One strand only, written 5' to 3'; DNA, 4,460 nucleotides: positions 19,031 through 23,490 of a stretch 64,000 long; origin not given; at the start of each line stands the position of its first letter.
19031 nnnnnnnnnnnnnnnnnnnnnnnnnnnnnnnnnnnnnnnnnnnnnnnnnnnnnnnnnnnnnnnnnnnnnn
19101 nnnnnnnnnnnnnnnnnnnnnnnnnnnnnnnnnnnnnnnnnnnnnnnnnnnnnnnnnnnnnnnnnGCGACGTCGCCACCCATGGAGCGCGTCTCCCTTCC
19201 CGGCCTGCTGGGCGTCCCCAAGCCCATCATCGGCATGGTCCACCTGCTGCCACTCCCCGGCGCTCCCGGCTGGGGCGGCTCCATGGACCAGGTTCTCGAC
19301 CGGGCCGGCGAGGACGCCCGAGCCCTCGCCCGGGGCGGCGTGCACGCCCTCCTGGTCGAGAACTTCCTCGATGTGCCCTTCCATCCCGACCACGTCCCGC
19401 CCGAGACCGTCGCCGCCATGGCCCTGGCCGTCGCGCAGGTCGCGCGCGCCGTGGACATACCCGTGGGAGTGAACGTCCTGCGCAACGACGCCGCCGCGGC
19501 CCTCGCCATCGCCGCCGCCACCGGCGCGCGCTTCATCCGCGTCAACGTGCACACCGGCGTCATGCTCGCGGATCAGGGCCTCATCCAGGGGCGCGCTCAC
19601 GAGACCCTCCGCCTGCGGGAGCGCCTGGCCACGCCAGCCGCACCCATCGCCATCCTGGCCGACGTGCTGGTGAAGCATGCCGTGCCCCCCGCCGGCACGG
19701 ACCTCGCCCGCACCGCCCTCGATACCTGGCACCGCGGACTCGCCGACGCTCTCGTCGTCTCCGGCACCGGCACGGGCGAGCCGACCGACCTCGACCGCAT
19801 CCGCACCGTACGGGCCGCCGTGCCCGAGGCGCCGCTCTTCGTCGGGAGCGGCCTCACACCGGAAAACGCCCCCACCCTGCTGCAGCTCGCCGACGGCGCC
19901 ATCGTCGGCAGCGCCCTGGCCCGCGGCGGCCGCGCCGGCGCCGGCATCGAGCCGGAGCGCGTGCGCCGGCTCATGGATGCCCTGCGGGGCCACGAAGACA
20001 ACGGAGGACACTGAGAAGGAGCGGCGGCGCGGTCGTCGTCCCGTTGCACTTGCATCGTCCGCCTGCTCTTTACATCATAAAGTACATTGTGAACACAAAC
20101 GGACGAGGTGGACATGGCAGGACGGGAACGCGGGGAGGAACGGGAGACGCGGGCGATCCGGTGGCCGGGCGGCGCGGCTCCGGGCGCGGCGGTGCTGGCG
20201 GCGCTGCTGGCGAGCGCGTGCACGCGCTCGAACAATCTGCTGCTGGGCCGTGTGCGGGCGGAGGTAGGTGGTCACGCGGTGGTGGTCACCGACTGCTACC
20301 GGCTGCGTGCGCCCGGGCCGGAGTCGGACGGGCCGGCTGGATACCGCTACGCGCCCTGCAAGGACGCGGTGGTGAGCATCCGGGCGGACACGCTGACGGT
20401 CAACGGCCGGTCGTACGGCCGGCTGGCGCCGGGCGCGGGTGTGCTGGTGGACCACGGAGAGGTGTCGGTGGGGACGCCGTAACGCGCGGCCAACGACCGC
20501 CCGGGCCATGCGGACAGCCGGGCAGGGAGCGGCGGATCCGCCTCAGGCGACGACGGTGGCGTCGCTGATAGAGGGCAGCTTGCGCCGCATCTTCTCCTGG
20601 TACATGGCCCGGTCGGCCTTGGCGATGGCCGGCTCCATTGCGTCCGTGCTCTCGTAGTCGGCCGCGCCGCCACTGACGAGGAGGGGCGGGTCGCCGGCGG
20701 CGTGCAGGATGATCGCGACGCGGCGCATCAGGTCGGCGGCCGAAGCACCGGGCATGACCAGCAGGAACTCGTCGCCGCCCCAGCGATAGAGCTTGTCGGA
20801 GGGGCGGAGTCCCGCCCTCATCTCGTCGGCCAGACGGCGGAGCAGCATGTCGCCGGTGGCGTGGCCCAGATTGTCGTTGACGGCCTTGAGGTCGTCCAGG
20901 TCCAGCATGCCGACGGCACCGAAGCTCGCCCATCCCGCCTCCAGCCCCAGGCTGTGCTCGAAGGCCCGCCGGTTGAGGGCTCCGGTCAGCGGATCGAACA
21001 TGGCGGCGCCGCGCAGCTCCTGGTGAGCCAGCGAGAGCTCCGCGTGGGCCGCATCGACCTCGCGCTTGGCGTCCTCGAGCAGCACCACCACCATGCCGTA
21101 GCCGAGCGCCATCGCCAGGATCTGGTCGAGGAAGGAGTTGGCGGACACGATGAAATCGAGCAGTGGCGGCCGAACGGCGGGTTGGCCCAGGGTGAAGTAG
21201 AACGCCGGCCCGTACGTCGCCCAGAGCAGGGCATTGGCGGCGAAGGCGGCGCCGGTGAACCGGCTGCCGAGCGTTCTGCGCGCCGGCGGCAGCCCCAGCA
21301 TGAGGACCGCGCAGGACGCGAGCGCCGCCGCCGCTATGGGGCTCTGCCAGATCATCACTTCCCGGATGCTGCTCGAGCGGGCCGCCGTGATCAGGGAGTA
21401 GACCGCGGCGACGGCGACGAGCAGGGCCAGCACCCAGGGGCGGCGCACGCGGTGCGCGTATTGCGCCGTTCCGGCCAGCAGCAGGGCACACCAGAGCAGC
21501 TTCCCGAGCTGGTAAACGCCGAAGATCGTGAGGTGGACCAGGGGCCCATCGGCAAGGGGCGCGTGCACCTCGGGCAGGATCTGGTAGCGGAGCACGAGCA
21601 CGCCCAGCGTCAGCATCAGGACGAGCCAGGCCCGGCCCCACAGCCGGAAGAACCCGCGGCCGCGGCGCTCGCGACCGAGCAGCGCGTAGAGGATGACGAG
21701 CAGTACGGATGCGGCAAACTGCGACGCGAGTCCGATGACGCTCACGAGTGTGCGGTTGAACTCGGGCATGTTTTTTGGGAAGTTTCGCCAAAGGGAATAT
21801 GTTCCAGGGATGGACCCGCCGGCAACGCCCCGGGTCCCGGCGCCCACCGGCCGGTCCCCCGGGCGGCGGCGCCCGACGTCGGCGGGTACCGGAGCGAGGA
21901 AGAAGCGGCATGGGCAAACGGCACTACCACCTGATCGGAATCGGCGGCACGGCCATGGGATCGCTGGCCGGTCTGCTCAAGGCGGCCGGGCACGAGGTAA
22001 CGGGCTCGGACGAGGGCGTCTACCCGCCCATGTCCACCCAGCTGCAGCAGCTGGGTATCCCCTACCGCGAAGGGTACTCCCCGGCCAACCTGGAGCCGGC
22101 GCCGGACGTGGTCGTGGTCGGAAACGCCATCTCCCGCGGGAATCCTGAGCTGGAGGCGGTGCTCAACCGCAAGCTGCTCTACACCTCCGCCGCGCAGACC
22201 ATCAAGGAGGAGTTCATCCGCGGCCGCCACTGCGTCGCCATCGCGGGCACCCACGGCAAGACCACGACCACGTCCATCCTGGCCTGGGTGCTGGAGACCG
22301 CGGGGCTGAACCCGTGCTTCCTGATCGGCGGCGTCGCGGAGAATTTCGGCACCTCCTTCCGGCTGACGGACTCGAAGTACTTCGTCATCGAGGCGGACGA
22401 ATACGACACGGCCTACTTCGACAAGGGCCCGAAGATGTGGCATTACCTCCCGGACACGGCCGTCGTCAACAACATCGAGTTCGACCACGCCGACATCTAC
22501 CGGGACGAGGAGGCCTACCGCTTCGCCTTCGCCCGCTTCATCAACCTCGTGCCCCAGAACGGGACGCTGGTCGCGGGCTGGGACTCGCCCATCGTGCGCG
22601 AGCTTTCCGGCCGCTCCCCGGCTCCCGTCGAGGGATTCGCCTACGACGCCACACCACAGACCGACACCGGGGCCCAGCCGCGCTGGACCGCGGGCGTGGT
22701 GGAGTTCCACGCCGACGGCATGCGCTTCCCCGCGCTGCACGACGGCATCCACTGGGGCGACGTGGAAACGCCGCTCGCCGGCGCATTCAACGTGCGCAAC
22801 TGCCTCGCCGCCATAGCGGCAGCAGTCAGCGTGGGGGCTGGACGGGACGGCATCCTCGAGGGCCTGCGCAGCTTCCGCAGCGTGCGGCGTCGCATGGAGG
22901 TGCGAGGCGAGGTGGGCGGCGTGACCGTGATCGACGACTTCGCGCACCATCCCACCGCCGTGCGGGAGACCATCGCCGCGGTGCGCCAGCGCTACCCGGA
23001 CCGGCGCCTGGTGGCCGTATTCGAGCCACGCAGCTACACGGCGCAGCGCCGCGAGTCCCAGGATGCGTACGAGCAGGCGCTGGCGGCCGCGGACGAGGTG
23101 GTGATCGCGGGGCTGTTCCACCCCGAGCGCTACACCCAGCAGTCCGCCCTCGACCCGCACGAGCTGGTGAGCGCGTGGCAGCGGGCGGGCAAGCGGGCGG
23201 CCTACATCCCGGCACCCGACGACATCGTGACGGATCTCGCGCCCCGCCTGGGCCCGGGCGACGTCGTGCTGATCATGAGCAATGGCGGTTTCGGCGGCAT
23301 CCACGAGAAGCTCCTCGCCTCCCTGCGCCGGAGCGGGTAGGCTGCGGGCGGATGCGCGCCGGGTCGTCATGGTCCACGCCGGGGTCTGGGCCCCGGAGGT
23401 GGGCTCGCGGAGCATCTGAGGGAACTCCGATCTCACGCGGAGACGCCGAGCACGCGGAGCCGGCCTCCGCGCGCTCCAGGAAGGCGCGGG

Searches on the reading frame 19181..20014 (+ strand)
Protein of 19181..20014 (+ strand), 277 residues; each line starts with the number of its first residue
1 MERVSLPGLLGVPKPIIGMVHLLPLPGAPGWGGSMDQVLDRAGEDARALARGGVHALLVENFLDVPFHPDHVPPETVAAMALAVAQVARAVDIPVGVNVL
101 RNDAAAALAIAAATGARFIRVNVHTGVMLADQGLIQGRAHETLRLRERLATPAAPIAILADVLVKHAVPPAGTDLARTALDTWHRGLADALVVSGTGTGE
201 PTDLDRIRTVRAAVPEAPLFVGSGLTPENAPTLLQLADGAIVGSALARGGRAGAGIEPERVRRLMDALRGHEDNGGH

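Call 85: search_protein_families(library=pfam, max_evalue=0.000001, proteins=[window:19181-20014:+])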
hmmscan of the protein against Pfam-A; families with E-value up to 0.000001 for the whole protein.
window:19181-20014:+ (277 aa): 1 family
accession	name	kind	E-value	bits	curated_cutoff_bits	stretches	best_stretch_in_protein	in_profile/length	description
PF03437.21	BtpA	-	1.2e-84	284.2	30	1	14-268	3-252/254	BtpA family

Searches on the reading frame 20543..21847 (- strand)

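Call 86: search_protein_families(library=pfam, max_evalue=0.000001, proteins=[window:20543-21847:-])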
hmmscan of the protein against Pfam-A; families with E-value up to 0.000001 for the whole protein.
window:20543-21847:- (434 aa): 1 family
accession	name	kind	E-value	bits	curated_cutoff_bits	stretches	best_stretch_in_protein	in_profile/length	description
PF00990.26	GGDEF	-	3.6e-26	92.3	23.8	1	282-421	1-157/161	Diguanylate cyclase, GGDEF domain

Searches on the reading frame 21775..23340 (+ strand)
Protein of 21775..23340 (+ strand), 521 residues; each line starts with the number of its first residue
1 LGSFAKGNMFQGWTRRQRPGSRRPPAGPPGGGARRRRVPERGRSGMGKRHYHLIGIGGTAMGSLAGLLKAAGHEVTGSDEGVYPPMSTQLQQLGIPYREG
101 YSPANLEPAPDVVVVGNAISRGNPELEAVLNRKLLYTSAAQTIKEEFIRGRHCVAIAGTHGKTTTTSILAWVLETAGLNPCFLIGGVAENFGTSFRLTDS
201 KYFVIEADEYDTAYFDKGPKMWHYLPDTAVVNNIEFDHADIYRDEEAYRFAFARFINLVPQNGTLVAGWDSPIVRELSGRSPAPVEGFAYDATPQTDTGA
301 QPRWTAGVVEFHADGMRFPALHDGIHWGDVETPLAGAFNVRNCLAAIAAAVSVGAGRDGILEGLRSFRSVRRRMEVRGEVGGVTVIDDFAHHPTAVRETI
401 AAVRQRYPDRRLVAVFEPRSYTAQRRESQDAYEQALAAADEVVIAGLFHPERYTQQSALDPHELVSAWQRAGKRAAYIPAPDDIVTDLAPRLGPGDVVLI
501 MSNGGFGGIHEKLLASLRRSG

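Call 86: search_protein_families(library=pfam, max_evalue=0.000001, proteins=[window:21775-23340:+])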
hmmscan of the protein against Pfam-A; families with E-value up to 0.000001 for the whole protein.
window:21775-23340:+ (521 aa): 3 families
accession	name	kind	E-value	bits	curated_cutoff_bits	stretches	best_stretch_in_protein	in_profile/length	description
PF08245.18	Mur_ligase_M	-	3.4e-23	83.1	24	1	156-350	1-200/200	Mur ligase middle domain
PF02875.26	Mur_ligase_C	-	3.2e-22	80.1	28.4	1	372-504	1-127/127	Mur ligase, glutamate ligase domain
PF01225.30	Mur_ligase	-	8.4e-18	65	21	1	50-143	1-87/95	Mur ligase family, catalytic domain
